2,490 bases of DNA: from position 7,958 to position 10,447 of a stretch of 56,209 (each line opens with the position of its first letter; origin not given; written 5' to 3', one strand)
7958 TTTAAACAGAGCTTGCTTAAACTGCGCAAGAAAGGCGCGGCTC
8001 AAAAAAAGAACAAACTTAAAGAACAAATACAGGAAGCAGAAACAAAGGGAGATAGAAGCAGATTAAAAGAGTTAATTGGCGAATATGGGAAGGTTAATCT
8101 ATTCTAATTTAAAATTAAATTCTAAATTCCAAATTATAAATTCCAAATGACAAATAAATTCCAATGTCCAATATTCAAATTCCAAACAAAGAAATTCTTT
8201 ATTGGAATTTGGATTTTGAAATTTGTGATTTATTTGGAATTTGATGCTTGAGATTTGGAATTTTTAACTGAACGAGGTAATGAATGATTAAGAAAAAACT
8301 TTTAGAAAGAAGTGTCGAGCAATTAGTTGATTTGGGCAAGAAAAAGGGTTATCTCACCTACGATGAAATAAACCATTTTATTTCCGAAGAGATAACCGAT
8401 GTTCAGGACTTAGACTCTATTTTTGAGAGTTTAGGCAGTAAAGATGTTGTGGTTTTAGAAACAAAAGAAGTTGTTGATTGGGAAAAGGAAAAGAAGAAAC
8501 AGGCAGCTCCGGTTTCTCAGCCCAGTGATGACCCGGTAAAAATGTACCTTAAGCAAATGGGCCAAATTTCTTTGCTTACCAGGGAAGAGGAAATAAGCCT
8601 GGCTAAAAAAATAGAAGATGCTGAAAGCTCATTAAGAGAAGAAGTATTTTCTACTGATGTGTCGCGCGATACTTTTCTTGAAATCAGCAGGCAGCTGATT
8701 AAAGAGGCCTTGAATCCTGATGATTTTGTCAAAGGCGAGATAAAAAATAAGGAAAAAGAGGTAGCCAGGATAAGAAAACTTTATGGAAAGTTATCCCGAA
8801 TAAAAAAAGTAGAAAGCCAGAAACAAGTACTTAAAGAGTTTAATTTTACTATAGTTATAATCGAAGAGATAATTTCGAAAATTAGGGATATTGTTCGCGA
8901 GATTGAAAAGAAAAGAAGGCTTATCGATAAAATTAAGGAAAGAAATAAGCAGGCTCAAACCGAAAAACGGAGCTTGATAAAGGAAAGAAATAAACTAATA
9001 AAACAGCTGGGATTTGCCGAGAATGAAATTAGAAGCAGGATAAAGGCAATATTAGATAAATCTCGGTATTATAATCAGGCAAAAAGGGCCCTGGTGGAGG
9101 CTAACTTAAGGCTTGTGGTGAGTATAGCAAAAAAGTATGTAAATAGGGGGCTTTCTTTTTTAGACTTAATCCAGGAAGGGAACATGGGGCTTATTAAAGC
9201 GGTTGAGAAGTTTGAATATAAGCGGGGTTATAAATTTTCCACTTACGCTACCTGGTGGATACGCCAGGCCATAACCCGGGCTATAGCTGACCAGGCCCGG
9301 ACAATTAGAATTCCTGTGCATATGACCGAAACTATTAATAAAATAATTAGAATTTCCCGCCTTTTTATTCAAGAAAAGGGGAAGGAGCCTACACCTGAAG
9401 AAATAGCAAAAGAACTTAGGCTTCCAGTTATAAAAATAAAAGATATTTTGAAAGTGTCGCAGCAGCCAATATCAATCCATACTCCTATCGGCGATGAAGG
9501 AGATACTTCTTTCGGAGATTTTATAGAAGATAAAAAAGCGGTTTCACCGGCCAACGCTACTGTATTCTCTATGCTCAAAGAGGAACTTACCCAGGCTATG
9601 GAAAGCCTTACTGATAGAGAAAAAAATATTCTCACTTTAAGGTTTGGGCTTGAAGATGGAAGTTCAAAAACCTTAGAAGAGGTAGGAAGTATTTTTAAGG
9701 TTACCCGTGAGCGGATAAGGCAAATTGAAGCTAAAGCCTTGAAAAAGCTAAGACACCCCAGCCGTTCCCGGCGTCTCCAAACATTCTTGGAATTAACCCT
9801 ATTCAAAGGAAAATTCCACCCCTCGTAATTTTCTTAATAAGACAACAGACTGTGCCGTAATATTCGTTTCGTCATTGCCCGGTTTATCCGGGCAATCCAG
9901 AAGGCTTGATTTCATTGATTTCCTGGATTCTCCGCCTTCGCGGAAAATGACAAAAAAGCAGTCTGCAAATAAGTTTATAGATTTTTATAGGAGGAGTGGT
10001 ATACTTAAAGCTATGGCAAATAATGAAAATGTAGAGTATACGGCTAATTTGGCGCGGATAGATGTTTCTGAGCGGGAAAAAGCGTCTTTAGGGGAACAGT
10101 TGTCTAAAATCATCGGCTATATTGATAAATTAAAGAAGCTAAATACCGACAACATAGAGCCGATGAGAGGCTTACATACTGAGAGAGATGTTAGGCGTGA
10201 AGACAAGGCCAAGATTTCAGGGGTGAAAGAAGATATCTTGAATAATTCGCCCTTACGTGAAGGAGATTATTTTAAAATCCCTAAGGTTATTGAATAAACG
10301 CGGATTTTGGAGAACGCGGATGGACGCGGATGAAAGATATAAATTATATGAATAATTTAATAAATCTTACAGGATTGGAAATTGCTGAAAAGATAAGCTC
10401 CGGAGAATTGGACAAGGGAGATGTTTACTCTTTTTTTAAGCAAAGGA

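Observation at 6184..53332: Pervasive class of long intergenic hairpins assembled from degenerate tandem short 'words'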

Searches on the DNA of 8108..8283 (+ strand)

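Call 100: search_dna_similar(query=window:8108-8283:+, collection=ecoli_genomes, mode=distant, max_evalue=0.001, max_rows=5)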
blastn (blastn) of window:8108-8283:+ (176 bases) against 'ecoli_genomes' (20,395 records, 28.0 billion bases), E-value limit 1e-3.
No match.
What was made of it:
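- On REP / BIME / REPIN: There is no blastn match in E. coli genomes, which carry REP, BIME and ERIC (call 100; the low-complexity filter is a caveat).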

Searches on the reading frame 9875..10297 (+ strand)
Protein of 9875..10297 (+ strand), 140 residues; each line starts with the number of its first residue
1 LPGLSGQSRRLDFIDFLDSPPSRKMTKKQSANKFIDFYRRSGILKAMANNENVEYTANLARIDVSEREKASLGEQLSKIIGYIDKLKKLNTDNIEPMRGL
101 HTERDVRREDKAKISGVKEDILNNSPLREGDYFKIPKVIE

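Call 11: search_protein_families(library=pfam, proteins=[window:9875-10297:+])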
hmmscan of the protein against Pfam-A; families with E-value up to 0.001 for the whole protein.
window:9875-10297:+ (140 aa): 1 family
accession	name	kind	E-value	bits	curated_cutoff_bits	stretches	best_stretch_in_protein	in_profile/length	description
PF02686.20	GatC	-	1.3e-16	61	23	1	65-134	2-65/66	Glu-tRNAGln amidotransferase C subunit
